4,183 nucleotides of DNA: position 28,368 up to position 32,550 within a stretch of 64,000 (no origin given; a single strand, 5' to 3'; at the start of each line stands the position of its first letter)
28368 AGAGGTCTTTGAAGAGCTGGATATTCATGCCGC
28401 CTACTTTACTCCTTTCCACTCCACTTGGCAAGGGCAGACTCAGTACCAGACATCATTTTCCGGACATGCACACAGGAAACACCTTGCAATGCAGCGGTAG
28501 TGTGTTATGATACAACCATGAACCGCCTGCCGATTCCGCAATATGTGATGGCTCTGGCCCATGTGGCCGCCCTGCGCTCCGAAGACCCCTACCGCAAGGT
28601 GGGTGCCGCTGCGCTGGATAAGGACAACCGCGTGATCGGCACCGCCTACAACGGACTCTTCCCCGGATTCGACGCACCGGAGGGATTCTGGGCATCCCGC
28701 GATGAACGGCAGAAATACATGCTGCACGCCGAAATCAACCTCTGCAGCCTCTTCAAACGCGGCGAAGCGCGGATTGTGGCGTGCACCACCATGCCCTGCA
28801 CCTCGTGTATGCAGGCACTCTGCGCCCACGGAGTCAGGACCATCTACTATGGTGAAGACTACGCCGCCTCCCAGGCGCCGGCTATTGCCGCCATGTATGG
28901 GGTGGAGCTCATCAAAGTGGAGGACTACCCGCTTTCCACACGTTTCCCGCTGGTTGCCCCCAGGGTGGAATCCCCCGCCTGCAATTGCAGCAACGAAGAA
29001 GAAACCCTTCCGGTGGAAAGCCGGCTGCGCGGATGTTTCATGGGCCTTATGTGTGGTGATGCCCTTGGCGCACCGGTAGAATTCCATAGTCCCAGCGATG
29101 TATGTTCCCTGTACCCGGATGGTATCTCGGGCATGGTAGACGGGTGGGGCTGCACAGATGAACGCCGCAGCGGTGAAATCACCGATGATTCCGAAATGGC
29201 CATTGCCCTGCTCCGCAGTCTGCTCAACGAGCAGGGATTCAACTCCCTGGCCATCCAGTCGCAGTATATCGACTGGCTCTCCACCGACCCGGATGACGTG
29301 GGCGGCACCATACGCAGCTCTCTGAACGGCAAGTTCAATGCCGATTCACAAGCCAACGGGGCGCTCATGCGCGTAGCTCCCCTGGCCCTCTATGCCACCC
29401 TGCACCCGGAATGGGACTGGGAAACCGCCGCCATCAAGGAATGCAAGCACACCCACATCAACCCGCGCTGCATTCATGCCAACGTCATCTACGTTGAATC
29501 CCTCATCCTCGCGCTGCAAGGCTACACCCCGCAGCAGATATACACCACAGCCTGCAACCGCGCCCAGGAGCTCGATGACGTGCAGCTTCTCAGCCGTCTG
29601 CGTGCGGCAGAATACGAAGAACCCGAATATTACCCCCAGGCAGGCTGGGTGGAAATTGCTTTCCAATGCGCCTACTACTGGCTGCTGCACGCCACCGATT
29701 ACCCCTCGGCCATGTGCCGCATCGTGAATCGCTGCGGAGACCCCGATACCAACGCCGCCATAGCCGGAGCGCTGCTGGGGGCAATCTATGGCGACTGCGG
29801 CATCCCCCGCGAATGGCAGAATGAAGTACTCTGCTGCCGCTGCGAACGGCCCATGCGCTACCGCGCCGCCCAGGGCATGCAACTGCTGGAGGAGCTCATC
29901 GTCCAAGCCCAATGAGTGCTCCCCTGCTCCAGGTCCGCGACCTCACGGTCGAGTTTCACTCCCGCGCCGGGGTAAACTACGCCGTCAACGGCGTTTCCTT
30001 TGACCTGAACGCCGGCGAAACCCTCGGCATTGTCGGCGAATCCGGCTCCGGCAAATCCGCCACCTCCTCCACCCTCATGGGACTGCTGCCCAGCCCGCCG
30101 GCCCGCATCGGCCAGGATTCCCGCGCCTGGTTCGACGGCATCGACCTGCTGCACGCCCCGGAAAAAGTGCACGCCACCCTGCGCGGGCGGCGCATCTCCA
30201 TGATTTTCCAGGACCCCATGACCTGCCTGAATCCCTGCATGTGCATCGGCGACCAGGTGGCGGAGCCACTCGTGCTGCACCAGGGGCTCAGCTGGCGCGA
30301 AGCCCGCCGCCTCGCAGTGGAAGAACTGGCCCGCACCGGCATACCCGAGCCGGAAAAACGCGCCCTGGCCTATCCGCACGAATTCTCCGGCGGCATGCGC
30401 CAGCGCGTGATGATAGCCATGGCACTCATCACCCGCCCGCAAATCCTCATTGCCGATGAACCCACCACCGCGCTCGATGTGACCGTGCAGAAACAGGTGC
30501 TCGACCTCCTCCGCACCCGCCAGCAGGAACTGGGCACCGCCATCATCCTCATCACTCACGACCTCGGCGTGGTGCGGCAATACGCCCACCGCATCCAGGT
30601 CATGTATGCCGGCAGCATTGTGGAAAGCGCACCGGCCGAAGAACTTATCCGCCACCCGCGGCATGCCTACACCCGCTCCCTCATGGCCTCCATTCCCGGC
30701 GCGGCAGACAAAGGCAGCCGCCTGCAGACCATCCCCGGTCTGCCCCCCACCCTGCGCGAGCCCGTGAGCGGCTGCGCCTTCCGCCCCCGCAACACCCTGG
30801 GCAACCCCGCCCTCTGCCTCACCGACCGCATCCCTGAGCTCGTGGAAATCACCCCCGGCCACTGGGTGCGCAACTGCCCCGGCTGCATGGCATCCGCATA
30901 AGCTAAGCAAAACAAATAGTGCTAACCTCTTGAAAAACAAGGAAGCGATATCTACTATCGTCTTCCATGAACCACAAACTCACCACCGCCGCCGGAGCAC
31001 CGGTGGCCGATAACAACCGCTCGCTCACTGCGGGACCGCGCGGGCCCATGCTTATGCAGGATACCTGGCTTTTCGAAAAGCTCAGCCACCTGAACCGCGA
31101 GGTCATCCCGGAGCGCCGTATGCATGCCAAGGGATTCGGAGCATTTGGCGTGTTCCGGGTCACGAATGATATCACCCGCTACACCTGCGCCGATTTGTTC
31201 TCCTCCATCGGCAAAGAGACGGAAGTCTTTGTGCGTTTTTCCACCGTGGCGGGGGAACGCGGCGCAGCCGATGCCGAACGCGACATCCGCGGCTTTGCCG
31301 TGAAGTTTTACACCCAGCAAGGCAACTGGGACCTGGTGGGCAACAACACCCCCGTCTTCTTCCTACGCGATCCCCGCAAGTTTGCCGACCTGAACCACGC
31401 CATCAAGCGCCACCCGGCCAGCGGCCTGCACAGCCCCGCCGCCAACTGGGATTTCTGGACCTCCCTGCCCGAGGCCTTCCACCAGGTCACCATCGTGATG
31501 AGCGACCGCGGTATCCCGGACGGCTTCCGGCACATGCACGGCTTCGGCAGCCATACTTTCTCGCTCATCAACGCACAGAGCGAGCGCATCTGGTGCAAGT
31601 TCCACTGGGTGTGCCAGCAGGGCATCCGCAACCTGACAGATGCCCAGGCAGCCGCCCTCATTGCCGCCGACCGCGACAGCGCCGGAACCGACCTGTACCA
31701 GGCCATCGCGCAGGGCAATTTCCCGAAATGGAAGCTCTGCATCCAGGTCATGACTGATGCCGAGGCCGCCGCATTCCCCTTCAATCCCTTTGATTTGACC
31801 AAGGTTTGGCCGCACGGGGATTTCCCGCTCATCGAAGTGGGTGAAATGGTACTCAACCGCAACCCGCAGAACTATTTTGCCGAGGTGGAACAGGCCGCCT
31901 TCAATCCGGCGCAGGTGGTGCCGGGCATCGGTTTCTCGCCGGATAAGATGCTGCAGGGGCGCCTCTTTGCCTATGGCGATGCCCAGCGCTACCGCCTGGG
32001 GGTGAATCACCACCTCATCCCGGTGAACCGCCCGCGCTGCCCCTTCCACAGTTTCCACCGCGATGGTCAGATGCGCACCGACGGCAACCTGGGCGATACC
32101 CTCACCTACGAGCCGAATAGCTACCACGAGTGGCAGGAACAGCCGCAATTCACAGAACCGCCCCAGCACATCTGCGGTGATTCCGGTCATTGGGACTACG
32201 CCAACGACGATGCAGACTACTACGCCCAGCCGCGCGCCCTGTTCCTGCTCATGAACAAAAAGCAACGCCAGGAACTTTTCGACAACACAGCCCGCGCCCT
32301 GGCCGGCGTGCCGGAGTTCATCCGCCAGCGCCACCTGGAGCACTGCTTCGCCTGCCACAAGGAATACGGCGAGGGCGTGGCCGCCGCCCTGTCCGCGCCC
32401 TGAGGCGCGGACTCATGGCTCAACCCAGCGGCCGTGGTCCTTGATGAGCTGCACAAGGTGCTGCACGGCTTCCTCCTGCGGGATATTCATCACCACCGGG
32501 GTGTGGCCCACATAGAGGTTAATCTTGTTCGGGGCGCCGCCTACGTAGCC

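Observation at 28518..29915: dCMP-deaminase domain fused to an ADP-ribosylglycohydrolase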

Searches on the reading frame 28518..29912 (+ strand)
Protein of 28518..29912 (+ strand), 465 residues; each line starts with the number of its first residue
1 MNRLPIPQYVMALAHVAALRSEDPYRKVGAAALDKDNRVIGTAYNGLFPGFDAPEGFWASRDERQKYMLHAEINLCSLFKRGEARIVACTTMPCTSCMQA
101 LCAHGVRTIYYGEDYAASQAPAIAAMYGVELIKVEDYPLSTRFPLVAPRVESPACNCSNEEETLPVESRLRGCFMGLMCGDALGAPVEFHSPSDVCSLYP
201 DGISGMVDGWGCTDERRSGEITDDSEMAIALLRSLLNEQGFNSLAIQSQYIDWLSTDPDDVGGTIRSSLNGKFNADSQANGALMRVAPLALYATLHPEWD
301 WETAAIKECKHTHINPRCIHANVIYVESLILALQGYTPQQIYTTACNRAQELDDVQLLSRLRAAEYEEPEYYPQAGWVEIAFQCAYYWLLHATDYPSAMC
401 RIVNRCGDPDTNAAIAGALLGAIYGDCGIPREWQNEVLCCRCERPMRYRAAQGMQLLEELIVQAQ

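Call 4: search_protein_families(library=pfam, proteins=[window:28518-29912:+], max_evalue=0.01)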
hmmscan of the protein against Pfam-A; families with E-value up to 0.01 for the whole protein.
window:28518-29912:+ (465 aa): 3 families
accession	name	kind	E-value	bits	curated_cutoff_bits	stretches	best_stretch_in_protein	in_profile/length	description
PF03747.19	ADP_ribosyl_GH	-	2.1e-53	182.3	26.2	1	172-432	1-287/287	ADP-ribosylglycohydrolase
PF00383.29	dCMP_cyt_deam_1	-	3.1e-14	53.2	25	1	8-112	5-101/102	Cytidine and deoxycytidylate deaminase zinc-binding region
PF14437.12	MafB19-deam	-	6.1e-05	23.4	27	1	15-117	12-105/142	MafB19-like deaminase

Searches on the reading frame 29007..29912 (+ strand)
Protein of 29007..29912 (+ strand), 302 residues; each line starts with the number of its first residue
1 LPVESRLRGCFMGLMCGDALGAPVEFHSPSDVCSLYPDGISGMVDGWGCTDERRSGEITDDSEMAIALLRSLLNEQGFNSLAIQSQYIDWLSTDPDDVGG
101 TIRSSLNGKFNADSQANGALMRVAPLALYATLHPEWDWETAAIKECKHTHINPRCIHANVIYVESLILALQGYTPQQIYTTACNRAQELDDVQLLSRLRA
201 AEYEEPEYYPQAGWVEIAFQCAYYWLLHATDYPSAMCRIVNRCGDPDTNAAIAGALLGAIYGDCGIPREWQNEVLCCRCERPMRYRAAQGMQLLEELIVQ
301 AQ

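Call 28: find_related_loci(query=window:29007-29912:+, collection=genome_contigs, flank=6000)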
Query seq(302 aa) (302 aa) in genome_contigs; peptide patterns used: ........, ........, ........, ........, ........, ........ (x = any residue, [..] = any of these).
25 stretches matched a pattern; 8 encode a relative of the query (tblastn E <= 1e-3); 8 distinct loci.
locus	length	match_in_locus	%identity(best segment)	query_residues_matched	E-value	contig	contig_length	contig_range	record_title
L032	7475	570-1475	100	1-302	0e+0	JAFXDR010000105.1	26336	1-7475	MAG: Akkermansia sp. isolate RGIG6321 Sheep_Rectum-3__c628449, whole genome shotgun sequence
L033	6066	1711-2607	71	3-302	2e-149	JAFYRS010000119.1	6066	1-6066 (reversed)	MAG: Akkermansia sp. isolate RGIG7361 Water_buffalos_Cecum-5__c842063, whole genome shotgun sequence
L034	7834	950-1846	71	3-302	2e-148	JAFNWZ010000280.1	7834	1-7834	MAG: Akkermansia sp. isolate RGIG199 Dairy_cattle_Cecum-5__c535748, whole genome shotgun sequence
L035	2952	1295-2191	71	3-302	5e-155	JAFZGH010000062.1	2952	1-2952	MAG: Akkermansia sp. isolate RGIG7740 Water_buffalos_Rectum-4__c45798, whole genome shotgun sequence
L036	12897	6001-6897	70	3-302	2e-146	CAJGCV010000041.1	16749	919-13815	MAG: uncultured Akkermansia sp. isolate MAG30 genome assembly, contig: k141_7529088_length_16749_cov_15.4597, whole geno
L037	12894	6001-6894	71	4-302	6e-145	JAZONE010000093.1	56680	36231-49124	MAG: Akkermansia sp. isolate T1900045642_YK20190336.MAGScoT_cleanbin_000008 SGB_8135_k141_798137, whole genome shotgun s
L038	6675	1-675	75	78-302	2e-116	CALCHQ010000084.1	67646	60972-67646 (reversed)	MAG TPA_asm: uncultured Verrucomicrobiales bacterium isolate SRR6425778_bin.66_CONCOCT_v1.1_MAG genome assembly, contig:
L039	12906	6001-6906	78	1-302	8e-168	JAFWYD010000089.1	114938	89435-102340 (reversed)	MAG: Akkermansia sp. isolate RGIG6177 Sheep_Rectum-1__c1078094, whole genome shotgun sequence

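Call 82: search_dna_similar(query=window:29013-29912:+, collection=phages, mode=protein, max_rows=12)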
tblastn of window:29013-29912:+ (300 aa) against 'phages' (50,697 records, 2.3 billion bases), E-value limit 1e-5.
Records with a match: 29; places in all: 29; records where one place covers at least 80% of the query: 25.
Best place of each record, by identity: <60% 29.
By first word of the organism name: Streptomyces 11; Erwinia 4; Salmonella 4; Mycobacterium 3; Serratia 2; Bacillus 2; Xanthomonas 1; Klebsiella 1; uncultured 1.
By host as written in the record: Streptomyces griseus ATCC 10137 10; Mycobacterium smegmatis mc#155 3; Erwinia amylovora SNUABM_01 2; Serratia marcescens UCC2017 2; Bacillus megaterium str. ATCC 43725 2; Salmonella enterica subsp. enterica serovar Typhi 2; Streptomyces scabiei RL-34 1; Xanthomonas vesicatoria 1; and 6 more.
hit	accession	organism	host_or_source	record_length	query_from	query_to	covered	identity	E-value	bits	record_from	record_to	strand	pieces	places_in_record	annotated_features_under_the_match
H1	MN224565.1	Streptomyces phage Intolerant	Streptomyces griseus ATCC 10137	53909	4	272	90%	32.1%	7e-13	75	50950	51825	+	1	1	73: hydrolase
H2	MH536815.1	Streptomyces phage Crosby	Streptomyces griseus ATCC 10137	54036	3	277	92%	31.2%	6e-11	69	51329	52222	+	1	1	78: hydrolase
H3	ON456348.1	Streptomyces phage Marky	Streptomyces griseus ATCC 10137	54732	4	272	90%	31.7%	1e-11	71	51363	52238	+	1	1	78: hydrolase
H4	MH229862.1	Streptomyces phage Henoccus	Streptomyces griseus ATCC 10137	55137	4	277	91%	30.8%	3e-12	73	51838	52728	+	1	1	76: hypothetical protein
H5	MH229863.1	Streptomyces phage JackieB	Streptomyces griseus ATCC 10137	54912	4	277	91%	30.6%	2e-12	73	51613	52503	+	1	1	76: hydrolase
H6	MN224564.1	Streptomyces phage Araceli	Streptomyces griseus ATCC 10137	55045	4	277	91%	30.6%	3e-12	73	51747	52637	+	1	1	75: hydrolase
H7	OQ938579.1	Streptomyces phage Bogota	Streptomyces griseus ATCC 10137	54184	4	272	90%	31.1%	4e-12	72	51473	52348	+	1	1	77: hydrolase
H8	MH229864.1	Streptomyces phage UNTPL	Streptomyces griseus ATCC 10137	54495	4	272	90%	31.1%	4e-12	72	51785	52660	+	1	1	77: hydrolase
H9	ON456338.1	Streptomyces phage Stuff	Streptomyces griseus ATCC 10137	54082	4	272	90%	31.1%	8e-12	72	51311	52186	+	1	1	76: hydrolase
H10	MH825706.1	Streptomyces phage Microdon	Streptomyces scabiei RL-34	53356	4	277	91%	29.8%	5e-7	57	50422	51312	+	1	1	74: hydrolase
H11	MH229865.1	Streptomyces phage LazerLemon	Streptomyces griseus ATCC 10137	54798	4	272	90%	29.5%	5e-10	66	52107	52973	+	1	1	77: hydrolase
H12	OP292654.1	Xanthomonas phage XbC2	Xanthomonas vesicatoria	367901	4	272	90%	27.9%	2e-12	73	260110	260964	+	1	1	putative ADP-ribosylglycohydrolase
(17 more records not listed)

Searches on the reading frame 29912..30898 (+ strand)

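Call 4: search_protein_families(library=pfam, proteins=[window:29912-30898:+], max_evalue=0.01)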
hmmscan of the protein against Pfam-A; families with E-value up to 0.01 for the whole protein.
window:29912-30898:+ (329 aa): 4 families
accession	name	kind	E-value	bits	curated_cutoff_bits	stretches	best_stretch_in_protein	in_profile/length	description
PF00005.33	ABC_tran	-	8.4e-27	94.9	25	1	25-186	1-137/137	ABC transporter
PF08352.17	oligo_HPY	-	1.9e-13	51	27.1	1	237-295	1-59/65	Oligopeptide/dipeptide transporter, C-terminal region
PF13304.12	AAA_21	-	4e-05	24.3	27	1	150-221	230-303/304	AAA domain, putative AbiEii toxin, Type IV TA system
PF02463.25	SMC_N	-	0.00079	19.4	40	0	152-231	131-212/220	RecF/RecN/SMC N terminal domain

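Call 6: search_protein_families(library=ncbifam, proteins=[window:29912-30898:+], max_evalue=0.01)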
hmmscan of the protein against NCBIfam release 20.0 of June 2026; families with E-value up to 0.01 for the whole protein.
window:29912-30898:+ (329 aa): 190 families (the best 25 are shown)
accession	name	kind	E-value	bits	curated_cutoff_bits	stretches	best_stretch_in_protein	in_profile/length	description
NF007010.1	PRK09473.1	subfamily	1e-100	336.6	575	1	5-322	1-311/318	oligopeptide ABC transporter ATP-binding protein OppD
NF043079.1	MMSYN1_0167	equivalog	1.3e-95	321.3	740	2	85-296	298-509/561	oligopeptide ABC transporter ATP-binding protein OppD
NF008246.0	PRK11022.1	equivalog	4.3e-89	298.8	541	1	5-297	3-293/326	dipeptide ABC transporter ATP-binding protein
NF011713.0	PRK15134.1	equivalog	6.9e-87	292.2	834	1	1-263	1-262/529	microcin C ABC transporter ATP-binding protein YejF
NF007613.0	PRK10261.1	equivalog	2.2e-77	260.9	1077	1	4-263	11-274/623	glutathione ABC transporter ATP-binding protein GsiA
TIGR02770.1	nickel_nikD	equivalog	1.5e-71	240.5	318.7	1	25-259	2-227/230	nickel import ATP-binding protein NikD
NF008453.0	PRK11308.1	subfamily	2.5e-69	234.1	408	1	5-295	12-300/334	dipeptide ABC transporter ATP-binding protein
NF047576.1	opine_ATP_CntF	equivalog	2.4e-68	230.2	385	1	5-260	2-252/264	staphylopine uptake ABC transporter ATP-binding protein CntF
NF011674.0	PRK15093.1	equivalog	1.5e-67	228.1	627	1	4-298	2-302/330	putrescine export ABC transporter ATP-binding protein SapD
NF047578.1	opine_ATP_CntD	equivalog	3.4e-67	226.5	380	1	5-260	2-252/266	staphylopine uptake ABC transporter ATP-binding protein CntD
NF011659.0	PRK15079.1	equivalog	6.5e-67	225.6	540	1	8-300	23-310/334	murein tripeptide/oligopeptide ABC transporter ATP binding protein OppF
NF043078.1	MMSYN1_0168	equivalog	9.8e-66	222.7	800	2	154-262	490-598/649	oligopeptide ABC transporter ATP-binding protein OppF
NF043071.1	DppF_dipep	equivalog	4.6e-60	203.8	660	1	22-294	36-300/331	dipeptide ABC transporter ATP-binding subunit DppF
TIGR02769.1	nickel_nikE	equivalog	6e-45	153.8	332.55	1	19-261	21-253/265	nickel import ATP-binding protein NikE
NF007739.0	PRK10419.1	subfamily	6.6e-43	147.2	354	1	15-258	18-251/268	nickel ABC transporter ATP-binding protein NikE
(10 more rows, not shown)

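Call 7: search_protein_families(library=padloc, proteins=[window:29912-30898:+], max_evalue=0.01)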
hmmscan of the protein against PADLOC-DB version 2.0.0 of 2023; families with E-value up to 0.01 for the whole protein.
window:29912-30898:+ (329 aa): 7 families
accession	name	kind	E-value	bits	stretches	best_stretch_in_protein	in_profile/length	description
PDLC04135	mad3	-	8.2e-26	89.4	2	148-253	255-363/374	mads_3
PDLC04140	mad8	-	8.9e-11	39.9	1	18-222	10-238/314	mads_8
PDLC02980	AriA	-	1.1e-05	23.5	1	148-221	228-303/304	-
PDLC02914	ATPase-Toprim_I-B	-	4.5e-05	20.8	1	175-226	202-253/443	-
PDLC02335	AbiLi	-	0.00086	16.4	0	159-229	177-247/326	AbiLi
PDLC04164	AriA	-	0.0021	15.7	1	158-217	172-232/253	-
PDLC00075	GajA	-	0.0024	14.5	1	157-238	248-328/536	AAA ATPase domain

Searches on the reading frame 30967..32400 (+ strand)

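Call 4: search_protein_families(library=pfam, proteins=[window:30967-32400:+], max_evalue=0.01)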
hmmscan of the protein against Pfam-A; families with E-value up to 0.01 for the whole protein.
window:30967-32400:+ (478 aa): 2 families
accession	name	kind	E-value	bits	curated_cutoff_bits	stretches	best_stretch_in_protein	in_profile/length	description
PF00199.24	Catalase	-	1.9e-185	616.9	25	1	6-387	1-382/383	Catalase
PF06628.17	Catalase-rel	-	6.2e-20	71.6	30.1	1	414-475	3-65/65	Catalase-related immune-responsive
